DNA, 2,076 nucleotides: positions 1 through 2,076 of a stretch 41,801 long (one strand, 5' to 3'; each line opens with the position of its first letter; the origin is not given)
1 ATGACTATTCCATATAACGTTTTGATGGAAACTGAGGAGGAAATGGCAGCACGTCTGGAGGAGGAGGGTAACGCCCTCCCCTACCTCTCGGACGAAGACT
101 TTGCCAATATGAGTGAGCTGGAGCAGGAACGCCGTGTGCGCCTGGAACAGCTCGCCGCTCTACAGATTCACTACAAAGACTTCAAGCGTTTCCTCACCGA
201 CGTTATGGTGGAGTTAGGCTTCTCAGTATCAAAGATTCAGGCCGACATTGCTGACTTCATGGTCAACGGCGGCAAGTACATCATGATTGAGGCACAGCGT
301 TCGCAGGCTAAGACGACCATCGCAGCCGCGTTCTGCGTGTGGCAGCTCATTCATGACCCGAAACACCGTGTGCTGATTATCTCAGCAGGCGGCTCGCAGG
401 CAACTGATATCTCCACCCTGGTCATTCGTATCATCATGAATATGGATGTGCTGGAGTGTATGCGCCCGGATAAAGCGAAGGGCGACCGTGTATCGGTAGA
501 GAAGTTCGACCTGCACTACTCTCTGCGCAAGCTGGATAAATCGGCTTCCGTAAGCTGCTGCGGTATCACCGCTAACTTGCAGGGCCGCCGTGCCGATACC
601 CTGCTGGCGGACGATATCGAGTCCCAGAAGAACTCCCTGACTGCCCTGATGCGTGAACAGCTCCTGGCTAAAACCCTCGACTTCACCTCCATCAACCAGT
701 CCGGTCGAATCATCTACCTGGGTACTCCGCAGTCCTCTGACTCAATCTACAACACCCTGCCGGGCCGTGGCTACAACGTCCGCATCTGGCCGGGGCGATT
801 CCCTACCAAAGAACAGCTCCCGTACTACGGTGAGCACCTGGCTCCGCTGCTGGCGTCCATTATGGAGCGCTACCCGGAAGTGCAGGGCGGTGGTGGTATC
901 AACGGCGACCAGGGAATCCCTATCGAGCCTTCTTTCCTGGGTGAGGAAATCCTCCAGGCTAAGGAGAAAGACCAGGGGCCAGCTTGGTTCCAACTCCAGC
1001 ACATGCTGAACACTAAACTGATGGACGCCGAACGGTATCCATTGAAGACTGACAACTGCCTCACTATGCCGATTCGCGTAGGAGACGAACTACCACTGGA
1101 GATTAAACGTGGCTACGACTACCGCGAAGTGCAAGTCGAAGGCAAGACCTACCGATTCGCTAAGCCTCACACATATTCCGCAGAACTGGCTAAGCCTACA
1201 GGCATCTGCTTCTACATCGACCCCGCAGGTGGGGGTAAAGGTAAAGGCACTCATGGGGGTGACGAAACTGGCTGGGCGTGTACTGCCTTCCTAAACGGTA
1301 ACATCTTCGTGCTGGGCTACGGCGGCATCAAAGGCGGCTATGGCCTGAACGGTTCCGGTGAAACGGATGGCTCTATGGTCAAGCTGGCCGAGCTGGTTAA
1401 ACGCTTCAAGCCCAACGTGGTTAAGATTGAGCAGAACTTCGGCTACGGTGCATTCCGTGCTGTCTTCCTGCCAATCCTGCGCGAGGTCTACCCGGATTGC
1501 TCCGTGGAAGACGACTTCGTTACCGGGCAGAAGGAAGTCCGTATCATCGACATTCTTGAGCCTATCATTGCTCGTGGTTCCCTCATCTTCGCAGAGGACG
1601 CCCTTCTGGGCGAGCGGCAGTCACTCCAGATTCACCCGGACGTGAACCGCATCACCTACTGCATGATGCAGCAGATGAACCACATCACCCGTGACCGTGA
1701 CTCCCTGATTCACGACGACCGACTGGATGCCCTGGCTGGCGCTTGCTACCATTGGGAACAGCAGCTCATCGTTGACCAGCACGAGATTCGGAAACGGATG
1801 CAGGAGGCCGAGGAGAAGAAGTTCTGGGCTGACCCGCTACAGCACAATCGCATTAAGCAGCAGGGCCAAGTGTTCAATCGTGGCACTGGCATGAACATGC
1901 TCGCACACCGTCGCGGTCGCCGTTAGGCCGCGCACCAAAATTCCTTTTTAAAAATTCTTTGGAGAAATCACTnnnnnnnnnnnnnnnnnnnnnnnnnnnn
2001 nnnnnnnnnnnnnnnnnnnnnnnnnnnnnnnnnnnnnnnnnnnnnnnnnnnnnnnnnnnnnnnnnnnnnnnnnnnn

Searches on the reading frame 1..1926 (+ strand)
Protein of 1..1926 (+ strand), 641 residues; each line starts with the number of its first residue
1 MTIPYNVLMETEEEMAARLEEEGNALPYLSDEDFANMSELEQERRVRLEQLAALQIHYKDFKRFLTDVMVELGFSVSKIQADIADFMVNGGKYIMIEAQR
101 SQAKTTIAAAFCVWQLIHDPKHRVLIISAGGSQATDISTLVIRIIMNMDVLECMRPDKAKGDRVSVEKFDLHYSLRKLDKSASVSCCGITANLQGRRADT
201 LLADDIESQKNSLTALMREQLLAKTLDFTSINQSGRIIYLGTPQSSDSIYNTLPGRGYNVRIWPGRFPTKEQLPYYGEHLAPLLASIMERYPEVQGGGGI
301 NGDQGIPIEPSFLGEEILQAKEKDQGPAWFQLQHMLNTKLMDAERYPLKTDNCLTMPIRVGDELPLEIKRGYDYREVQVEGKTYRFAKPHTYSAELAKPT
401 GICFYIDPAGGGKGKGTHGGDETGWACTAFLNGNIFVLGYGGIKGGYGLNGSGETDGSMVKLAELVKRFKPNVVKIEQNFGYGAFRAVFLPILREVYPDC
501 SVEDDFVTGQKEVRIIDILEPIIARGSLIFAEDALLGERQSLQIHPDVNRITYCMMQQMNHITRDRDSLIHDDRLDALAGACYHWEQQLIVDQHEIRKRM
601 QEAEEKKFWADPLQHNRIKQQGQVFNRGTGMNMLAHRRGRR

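Call 84: search_protein_families(library=pfam, proteins=[window:1-1926:+], max_evalue=0.01)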
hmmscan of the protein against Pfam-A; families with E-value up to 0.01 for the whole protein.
window:1-1926:+ (641 aa): 1 family
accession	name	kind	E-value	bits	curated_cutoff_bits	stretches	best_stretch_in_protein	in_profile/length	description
PF22530.2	Terminase-T7_RNaseH-like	-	6.5e-31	107.3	27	1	406-528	1-108/108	Terminase Bacteriophage T7, Ribonuclease H-like domain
